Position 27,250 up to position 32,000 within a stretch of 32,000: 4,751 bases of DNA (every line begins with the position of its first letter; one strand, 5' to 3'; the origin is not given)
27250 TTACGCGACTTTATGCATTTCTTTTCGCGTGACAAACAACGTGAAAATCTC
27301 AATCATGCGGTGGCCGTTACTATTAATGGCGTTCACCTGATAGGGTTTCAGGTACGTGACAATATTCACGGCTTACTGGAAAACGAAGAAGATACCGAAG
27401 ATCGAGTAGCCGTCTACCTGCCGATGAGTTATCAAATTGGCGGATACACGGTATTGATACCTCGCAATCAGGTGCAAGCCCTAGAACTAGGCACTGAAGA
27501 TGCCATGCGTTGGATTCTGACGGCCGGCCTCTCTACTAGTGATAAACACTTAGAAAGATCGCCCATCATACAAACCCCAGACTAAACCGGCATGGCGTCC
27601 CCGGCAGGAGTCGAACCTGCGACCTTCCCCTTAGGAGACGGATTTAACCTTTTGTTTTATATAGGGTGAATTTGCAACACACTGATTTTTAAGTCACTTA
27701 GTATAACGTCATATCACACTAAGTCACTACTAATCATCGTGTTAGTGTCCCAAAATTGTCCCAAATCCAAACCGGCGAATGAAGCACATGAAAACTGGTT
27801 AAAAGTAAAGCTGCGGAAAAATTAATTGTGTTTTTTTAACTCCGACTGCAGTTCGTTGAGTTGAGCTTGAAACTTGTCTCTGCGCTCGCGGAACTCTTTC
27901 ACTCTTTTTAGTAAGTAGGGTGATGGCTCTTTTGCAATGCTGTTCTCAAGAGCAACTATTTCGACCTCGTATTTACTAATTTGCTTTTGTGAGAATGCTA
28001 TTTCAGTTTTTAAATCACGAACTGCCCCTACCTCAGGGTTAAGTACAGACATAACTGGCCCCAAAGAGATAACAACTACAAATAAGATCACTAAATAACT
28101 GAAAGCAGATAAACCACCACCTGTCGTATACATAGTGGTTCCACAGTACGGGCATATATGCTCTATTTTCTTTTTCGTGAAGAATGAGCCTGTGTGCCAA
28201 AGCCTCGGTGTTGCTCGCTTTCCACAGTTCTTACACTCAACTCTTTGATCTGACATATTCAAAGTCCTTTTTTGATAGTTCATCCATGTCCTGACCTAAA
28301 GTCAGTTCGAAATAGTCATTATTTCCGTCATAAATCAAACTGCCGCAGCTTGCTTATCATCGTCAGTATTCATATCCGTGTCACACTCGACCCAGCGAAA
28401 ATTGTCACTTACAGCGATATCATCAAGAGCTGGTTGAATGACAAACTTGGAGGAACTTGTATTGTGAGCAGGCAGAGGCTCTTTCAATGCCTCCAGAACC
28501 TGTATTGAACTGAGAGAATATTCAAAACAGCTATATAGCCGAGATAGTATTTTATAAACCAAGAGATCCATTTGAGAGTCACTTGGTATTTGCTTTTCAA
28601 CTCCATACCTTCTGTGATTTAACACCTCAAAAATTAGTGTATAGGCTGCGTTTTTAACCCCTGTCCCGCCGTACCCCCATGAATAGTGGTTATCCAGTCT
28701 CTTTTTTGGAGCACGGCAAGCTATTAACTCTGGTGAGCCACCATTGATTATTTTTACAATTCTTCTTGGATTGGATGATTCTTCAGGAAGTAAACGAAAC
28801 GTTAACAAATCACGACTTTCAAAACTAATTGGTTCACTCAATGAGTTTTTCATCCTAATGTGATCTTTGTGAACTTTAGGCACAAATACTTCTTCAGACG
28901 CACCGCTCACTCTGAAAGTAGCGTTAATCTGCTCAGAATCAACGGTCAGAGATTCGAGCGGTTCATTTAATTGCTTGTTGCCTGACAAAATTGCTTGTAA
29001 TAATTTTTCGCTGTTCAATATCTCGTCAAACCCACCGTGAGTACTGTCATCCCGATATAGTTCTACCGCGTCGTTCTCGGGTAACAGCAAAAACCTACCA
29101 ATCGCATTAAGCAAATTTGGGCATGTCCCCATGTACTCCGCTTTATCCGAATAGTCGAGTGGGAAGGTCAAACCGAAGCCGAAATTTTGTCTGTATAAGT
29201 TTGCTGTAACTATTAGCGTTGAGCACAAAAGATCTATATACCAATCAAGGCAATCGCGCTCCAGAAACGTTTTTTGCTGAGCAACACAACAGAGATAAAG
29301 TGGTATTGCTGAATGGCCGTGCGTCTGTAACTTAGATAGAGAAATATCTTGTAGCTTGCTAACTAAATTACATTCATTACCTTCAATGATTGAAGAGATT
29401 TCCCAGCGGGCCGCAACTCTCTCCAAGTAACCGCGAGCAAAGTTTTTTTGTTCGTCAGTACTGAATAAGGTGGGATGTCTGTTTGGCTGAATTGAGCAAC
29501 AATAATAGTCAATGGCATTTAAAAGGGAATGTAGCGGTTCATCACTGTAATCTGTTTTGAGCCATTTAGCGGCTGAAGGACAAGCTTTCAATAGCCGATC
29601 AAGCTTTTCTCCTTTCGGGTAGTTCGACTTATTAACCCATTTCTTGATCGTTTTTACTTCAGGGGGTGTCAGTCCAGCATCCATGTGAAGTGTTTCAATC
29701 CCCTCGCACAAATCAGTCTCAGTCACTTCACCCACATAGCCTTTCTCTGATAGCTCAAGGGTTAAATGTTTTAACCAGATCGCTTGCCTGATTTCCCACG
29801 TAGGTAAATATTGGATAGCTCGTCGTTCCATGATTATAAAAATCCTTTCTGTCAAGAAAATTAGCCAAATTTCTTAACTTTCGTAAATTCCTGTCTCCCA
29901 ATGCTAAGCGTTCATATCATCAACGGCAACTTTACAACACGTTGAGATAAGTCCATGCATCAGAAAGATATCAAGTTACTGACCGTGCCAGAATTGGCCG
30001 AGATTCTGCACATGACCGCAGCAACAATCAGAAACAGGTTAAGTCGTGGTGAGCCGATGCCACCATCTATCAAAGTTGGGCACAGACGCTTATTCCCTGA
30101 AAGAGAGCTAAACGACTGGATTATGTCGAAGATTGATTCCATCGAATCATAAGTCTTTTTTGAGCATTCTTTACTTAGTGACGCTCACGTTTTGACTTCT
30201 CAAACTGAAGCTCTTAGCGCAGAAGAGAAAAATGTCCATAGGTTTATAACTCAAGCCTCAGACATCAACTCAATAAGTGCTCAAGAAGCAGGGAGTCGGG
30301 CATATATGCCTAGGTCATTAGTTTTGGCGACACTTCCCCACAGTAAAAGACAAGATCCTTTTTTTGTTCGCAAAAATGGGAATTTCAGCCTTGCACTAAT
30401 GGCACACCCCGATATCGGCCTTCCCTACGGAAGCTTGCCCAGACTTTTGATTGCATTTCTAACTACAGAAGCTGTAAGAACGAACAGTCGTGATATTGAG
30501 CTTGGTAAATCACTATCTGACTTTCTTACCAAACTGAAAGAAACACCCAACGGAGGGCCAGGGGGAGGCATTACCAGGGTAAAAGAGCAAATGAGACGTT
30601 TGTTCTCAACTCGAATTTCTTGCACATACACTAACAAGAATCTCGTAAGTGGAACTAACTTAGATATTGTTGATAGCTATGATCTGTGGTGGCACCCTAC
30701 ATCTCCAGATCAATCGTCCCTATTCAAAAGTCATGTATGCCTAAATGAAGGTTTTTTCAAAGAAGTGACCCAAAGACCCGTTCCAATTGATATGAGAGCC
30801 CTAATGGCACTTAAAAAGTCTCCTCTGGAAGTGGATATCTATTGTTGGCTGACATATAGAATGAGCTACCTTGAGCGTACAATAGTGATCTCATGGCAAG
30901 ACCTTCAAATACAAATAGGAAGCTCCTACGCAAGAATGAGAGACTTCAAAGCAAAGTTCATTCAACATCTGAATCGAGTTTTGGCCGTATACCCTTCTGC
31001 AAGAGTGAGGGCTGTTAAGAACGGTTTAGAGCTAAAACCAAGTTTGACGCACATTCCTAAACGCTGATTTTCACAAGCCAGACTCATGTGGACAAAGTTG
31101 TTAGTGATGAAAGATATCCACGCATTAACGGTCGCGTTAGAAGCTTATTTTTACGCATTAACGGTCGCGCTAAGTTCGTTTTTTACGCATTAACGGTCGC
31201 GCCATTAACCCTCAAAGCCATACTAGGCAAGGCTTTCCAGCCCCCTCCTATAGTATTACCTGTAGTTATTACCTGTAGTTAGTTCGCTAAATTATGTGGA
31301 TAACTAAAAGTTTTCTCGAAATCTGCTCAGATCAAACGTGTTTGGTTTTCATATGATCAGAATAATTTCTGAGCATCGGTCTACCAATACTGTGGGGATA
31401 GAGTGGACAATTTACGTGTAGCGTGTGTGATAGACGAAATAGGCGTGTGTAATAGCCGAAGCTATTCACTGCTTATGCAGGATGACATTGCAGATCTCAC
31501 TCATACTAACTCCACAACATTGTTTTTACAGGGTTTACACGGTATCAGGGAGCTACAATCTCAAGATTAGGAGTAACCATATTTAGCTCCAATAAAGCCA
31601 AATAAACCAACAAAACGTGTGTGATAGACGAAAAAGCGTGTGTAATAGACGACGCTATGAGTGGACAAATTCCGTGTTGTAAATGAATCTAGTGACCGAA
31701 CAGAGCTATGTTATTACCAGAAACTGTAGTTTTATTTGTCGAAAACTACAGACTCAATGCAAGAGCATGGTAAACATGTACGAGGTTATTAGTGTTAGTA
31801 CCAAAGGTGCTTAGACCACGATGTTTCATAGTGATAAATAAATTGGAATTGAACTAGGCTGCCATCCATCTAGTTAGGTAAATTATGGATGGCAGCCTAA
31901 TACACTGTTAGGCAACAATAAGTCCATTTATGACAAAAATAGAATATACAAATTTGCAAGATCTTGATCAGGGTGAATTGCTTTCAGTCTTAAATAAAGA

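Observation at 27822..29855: Orphan two-gene cargo operon between the att junction and alpA: candidate new anti-phage or satellite-control system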

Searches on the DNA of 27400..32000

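Call 82: search_rna_families(source=window, start=27400, end=32000, threshold=evalue, max_evalue=1)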
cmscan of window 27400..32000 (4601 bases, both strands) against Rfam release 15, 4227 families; matches with E-value up to 1: 3.
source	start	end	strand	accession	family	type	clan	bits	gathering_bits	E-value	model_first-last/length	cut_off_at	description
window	27595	27639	+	RF04354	Plastid-ycf2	Cis-reg;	-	23.1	65.7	0.19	1-75/75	no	Plastid-ycf2 5UTR RNA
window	27682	27737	-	RF03655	MIR1887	Gene; miRNA;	-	21.2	90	0.97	1-63/63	no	MIR1887 microRNA precursor family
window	27604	27621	-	RF00023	tmRNA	Gene;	CL00001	11.7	47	0.11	346-363/374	no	transfer-messenger RNA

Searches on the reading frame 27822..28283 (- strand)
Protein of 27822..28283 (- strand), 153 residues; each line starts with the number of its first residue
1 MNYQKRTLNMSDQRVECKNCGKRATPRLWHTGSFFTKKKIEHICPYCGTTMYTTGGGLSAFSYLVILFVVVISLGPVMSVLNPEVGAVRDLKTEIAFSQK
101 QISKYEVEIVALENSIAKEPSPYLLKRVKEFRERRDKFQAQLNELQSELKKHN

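Call 6: search_protein_families(library=pfam, proteins=[window:27822-28283:-], max_evalue=1)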
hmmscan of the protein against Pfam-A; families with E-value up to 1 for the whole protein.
window:27822-28283:- (153 aa): 24 families
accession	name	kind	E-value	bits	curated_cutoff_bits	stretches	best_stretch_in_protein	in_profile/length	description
PF03357.26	Snf7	-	0.00037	20.7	27.3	1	88-147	10-69/171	Snf7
PF03691.19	UPF0167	-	0.004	17.4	25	1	9-47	15-51/174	Uncharacterised protein family (UPF0167)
PF10276.14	zf-CHCC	-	0.0073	16.7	27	1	38-49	24-35/37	Zinc-finger domain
PF24458.1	DUF7573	-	0.012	16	30.2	1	7-47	4-36/39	Domain of unknown function (DUF7573)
PF23451.1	Zn_ribbon_PaaD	-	0.012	15.7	27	1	5-33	5-33/53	PaaD zinc beta ribbon domain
PF13248.11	Zn_ribbon_3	-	0.013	15.4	27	0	43-49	18-24/26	zinc-ribbon domain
PF10601.15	zf-LITAF-like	-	0.024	15.2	23.8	0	38-53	53-68/70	LITAF-like zinc ribbon domain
PF23455.1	DUF7129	-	0.045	13.9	30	0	11-26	8-23/45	Domain of unknown function (DUF7129)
PF14282.11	FlxA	-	0.048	14.2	26.3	1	93-152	17-68/101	FlxA-like protein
PF13408.12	Zn_ribbon_recom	-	0.064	14.1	25.3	0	43-56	7-20/58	Recombinase zinc beta ribbon domain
PF07754.17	HVO_2753_ZBP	-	0.065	13.5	33.2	0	37-51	12-26/46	Small zinc finger protein HVO_2753-like, Zn-binding pocket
PF01155.25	HypA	-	0.084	13.3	28.9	1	10-54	66-99/112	Hydrogenase/urease nickel incorporation, metallochaperone, hypA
PF08271.17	Zn_Ribbon_TF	-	0.099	12.7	29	1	16-49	2-27/43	TFIIB zinc-binding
PF09723.15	Zn_ribbon_8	-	0.1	13.1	34.4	0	16-49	7-34/41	Zinc ribbon domain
PF25610.1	HR1_TOCA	-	0.16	12.7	27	0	133-152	13-32/90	TOCA family HR1 domain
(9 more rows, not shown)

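Call 7: search_protein_families(library=padloc, proteins=[window:27822-28283:-], max_evalue=1)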
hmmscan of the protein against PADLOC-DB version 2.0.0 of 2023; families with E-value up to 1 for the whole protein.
window:27822-28283:- (153 aa): 2 families
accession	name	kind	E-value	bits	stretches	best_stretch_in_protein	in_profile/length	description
PDLC03859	LmuB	-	0.00018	18.9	1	35-148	320-403/611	-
PDLC03863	LmuB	-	0.0018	15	1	44-146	320-431/610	-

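Call 8: search_protein_families(library=phrogs, proteins=[window:27822-28283:-], max_evalue=1)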
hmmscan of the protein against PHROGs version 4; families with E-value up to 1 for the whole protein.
window:27822-28283:- (153 aa): 17 families
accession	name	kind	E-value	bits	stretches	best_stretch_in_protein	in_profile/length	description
phrog_8470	-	unknown function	0.0061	16.4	1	9-52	80-120/567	-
phrog_739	-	lysis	0.0097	17.1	1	65-152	9-81/122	Rz-like spanin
phrog_1271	-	DNA, RNA and nucleotide metabolism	0.023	15.1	1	9-54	172-225/361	HNH endonuclease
phrog_5602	-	unknown function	0.038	14.7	0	2-23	5-27/60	-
phrog_1486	-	moron, auxiliary metabolic gene and host takeover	0.056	14.7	1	59-95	91-127/130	membrane protein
phrog_4875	-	unknown function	0.058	14.6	1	5-54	3-43/77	-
phrog_27542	-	unknown function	0.072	14.2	1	7-49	22-61/75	-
phrog_6422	-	moron, auxiliary metabolic gene and host takeover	0.083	14.3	1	13-53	6-42/120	Lar-like restriction alleviation protein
phrog_3794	-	unknown function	0.14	12.8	1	36-53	3-20/50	-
phrog_18076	-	other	0.15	13.4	0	88-117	69-98/106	hol-like chemotaxis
phrog_1305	-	DNA, RNA and nucleotide metabolism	0.29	11.5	1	31-52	6-27/226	DNA binding protein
phrog_17921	-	unknown function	0.37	12.2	1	8-51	27-70/104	-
phrog_95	-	integration and excision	0.37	10.3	0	14-151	376-507/651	integrase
phrog_17317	-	unknown function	0.42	11.3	0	44-56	9-21/31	-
phrog_15404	-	unknown function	0.5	11.8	1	14-51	7-37/89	-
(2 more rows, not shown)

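Call 9: search_protein_families(library=ncbifam, proteins=[window:27822-28283:-], max_evalue=1)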
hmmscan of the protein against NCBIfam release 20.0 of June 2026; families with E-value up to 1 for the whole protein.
window:27822-28283:- (153 aa): 10 families
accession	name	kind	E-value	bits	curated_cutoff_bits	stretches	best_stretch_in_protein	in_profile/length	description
NF040891.1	colicin_tol_CbrC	equivalog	0.00031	20.6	300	1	11-47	25-59/195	PF03691 family colicin E2 tolerance protein CbrC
TIGR04104.1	cxxc_20_cxxc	subfamily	0.00091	19.5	45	1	16-76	2-59/93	TIGR04104 family putative zinc finger protein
NF041911.1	HVO_0649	equivalog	0.0018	18.1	70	1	10-50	18-58/65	HVO_0649 family zinc finger protein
TIGR02169.1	SMC_prok_A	equivalog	0.0076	13.9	729.4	1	88-152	761-825/1165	chromosome segregation protein SMC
TIGR02605.1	CxxC_CxxC_SSSS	subfamily_domain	0.0084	16.2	31.3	1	9-38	20-50/52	FmdB family zinc ribbon protein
NF045487.1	ASRP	equivalog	0.011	14.3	300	1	89-150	121-180/593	archaea-specific SMC-related protein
NF033497.1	rubre_like_arch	subfamily_domain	0.017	14.8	32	0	43-51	18-26/34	rubrerythrin-like domain-containing protein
NF001629.0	PRK00415.1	equivalog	0.047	13.2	70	0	14-62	14-54/62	30S ribosomal protein S27e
NF052504.1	sll1863_fam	domain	0.051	13.8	35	1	99-148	10-62/93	sll1863 family stress response protein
NF047912.1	ECs_2282_CxxC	subfamily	0.058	13.3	37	0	43-54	4-15/60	ECs_2282 family putative zinc-binding protein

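Call 11: find_homologous_proteins(query=window:27822-28283:-)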
Query window:27822-28283:- (153 aa): 3 proteins with E <= 0.001 among 20 candidates.
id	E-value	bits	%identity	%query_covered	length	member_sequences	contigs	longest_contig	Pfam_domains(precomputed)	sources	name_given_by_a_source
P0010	4.1e-90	317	100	94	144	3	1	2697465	-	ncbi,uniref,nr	ncbi:hypothetical protein [Methylophaga frappieri]|uniref:hypothetical protein n=1 Tax=Methylophaga 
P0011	1.8e-54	202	96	67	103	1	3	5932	-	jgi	jgi:peptidoglycan hydrolase CwlO-like protein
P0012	2.1e-10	59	41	50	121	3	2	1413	-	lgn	-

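Call 24: find_encoding_contigs(protein=P0012, flank=10000, max_places=3)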
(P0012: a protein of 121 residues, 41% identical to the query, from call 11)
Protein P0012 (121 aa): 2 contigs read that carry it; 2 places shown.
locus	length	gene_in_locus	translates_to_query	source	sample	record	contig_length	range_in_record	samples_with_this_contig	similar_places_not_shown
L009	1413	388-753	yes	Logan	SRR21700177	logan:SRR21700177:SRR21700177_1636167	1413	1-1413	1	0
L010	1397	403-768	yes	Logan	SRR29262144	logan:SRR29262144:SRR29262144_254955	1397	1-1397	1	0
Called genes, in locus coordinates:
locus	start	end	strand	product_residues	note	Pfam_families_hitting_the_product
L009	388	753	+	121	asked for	-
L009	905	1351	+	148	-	-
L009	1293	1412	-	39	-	?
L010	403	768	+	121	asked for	-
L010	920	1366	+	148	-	-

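Call 25: find_encoding_contigs(protein=P0011, flank=10000, max_places=3)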
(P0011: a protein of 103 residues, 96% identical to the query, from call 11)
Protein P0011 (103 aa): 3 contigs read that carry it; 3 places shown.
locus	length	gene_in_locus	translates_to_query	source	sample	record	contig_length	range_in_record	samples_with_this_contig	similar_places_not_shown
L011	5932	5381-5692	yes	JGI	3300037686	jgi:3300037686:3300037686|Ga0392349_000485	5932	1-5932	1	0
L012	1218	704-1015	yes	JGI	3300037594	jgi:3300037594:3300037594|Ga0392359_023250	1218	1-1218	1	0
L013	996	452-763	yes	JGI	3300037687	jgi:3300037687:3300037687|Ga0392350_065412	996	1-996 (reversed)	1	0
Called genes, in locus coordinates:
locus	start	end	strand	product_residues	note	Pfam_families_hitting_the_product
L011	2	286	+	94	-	?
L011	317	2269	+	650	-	PF01555:N6_N4_Mtase, PF18273:T3RM_EcoP15I_C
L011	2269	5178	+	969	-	PF04851:ResIII, PF19778:RE_endonuc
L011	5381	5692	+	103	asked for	-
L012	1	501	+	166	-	?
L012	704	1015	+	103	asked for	-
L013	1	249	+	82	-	?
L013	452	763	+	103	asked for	-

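Call 74: search_protein_families(library=padloc, proteins=[P0012, L009:881-1351:+], max_evalue=0.01)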
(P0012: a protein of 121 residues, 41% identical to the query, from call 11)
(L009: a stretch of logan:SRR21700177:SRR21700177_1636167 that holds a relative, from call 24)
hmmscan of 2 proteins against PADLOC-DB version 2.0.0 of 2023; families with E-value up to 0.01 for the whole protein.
P0012 (121 aa): 0 families

L009:881-1351:+ (156 aa): 0 families

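Call 89: search_dna_similar(query=window:27822-28256:-, collection=phages, mode=protein, max_evalue=0.01, max_rows=10)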
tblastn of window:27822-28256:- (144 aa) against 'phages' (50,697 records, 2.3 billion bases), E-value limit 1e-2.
No match.

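Call 90: search_dna_similar(query=window:27822-28256:-, collection=plasmids, mode=protein, max_evalue=0.01, max_rows=10)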
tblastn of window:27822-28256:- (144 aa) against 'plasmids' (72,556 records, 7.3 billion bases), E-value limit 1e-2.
No match.
